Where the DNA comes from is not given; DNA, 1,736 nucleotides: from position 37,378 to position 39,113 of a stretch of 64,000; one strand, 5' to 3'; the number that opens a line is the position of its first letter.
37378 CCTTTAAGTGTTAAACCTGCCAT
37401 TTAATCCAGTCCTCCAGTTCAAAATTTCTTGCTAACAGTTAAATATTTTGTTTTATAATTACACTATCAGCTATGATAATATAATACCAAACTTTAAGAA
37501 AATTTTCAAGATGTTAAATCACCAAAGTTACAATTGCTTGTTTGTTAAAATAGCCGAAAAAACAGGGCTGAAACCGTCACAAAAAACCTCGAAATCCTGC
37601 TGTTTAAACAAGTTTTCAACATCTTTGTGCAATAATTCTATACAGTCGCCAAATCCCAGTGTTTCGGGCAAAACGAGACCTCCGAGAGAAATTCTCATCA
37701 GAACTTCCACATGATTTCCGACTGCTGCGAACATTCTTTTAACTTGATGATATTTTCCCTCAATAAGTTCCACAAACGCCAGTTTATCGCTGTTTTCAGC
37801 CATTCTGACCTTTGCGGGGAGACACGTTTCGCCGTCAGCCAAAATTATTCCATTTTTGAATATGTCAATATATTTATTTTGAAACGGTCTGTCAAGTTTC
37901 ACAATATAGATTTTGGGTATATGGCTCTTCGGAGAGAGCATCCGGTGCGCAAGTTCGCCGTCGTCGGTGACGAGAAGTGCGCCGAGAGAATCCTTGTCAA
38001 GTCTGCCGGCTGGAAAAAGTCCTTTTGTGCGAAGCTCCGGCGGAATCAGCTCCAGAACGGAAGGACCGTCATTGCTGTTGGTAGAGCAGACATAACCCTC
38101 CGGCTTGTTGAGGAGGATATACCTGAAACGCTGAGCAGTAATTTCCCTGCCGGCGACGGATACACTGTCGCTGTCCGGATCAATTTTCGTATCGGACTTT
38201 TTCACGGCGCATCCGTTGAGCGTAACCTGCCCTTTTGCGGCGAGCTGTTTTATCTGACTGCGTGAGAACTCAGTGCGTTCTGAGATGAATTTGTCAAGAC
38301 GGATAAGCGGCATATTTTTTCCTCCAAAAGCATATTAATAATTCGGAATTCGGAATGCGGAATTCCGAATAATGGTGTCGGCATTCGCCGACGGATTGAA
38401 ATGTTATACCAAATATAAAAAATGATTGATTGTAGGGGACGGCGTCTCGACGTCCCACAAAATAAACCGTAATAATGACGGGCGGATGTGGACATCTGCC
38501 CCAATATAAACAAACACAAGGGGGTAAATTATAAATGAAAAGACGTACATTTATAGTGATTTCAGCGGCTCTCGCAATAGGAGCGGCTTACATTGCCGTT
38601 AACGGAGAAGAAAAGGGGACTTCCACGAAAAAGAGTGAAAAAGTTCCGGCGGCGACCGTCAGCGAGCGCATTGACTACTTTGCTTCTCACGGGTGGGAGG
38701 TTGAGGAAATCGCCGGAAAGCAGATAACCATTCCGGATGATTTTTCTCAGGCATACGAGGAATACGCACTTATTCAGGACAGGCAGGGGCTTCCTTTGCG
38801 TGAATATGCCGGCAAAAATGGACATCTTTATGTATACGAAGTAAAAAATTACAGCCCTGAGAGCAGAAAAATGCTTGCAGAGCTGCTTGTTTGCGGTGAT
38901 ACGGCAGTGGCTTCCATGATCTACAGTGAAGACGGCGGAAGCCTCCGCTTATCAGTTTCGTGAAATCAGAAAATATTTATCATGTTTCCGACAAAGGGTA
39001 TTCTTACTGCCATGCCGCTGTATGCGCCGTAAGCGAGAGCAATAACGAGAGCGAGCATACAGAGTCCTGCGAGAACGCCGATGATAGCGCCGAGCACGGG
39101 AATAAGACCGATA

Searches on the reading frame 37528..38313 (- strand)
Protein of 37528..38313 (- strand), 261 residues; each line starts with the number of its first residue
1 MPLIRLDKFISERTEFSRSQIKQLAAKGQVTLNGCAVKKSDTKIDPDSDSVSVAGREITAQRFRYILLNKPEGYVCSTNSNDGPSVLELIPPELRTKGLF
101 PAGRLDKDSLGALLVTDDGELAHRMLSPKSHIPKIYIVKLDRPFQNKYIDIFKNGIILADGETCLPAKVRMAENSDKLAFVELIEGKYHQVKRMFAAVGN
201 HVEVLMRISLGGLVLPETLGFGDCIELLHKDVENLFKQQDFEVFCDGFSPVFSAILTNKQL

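Call 10: search_protein_families(library=pfam, proteins=[window:37528-38313:-])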
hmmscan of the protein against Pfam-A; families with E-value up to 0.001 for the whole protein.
window:37528-38313:- (261 aa): 2 families
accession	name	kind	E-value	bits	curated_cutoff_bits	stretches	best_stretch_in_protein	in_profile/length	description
PF00849.27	PseudoU_synth_2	-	3.4e-18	66.8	26.8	1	65-197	2-152/152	RNA pseudouridylate synthase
PF01479.30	S4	-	2e-06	27.9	22.8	1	5-47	2-45/48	S4 domain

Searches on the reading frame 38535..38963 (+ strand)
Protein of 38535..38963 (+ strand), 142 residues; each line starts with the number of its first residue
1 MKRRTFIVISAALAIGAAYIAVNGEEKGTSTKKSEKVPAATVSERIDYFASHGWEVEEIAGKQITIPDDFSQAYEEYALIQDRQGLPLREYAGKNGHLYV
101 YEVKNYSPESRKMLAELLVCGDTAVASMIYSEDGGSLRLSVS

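Call 10: search_protein_families(library=pfam, proteins=[window:38535-38963:+])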
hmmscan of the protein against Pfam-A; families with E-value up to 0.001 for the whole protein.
window:38535-38963:+ (142 aa): 1 family
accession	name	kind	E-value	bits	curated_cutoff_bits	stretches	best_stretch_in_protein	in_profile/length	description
PF16112.10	DUF4830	-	7.2e-23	81.2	23.5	1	48-129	1-84/84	Domain of unknown function (DUF4830)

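Call 44: search_protein_families(library=ncbifam, proteins=[window:38535-38963:+], max_evalue=0.01)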
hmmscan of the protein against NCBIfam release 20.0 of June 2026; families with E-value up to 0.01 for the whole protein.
window:38535-38963:+ (142 aa): 0 families
